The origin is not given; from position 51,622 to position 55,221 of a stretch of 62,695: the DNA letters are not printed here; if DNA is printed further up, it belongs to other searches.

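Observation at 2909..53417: The 12-bp palindrome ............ occurs seven times, mostly just upstream of gene starts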

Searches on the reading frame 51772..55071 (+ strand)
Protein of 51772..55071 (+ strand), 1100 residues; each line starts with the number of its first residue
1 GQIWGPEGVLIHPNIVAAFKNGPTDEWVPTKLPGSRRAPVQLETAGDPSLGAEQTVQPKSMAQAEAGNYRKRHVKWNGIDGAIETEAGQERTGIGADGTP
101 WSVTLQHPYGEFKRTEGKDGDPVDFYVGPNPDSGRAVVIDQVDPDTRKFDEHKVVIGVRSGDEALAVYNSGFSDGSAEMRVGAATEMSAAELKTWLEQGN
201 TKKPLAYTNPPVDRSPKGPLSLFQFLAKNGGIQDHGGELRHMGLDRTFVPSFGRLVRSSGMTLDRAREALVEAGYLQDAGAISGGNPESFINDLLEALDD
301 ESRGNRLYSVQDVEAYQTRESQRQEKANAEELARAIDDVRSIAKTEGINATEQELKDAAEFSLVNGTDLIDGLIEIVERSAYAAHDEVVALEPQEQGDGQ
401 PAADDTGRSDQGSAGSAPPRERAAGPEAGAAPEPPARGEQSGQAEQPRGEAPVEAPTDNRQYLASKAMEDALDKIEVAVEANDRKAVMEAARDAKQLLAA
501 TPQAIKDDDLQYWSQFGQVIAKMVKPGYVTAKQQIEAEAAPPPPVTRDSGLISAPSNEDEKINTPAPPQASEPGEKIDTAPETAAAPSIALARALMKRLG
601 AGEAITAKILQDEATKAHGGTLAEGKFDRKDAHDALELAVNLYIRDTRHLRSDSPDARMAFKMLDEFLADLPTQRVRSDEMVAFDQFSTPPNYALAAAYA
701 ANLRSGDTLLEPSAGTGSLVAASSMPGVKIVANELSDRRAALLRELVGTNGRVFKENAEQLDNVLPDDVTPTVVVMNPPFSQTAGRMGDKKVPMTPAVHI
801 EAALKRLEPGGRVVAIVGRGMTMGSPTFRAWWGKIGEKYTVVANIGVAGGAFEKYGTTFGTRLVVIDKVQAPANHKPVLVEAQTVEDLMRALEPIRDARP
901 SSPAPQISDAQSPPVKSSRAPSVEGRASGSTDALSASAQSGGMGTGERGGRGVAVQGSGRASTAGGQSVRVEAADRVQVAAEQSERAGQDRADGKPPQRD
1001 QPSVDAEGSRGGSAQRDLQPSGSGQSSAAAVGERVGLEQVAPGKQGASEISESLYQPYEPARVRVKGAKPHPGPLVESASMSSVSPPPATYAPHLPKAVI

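Call 87: find_related_loci(query=window:51772-55071:+, collection=viral_contigs, flank=3000)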
Query window:51772-55071:+ (1100 aa) in viral_contigs; peptide patterns used: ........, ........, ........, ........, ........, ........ (x = any residue, [..] = any of these).
4 stretches matched a pattern, but none encodes a relative of the query by tblastn (E <= 1e-3).
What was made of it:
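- Tried and rejected: The search with a segment of the giant gene found no relatives (call 87).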
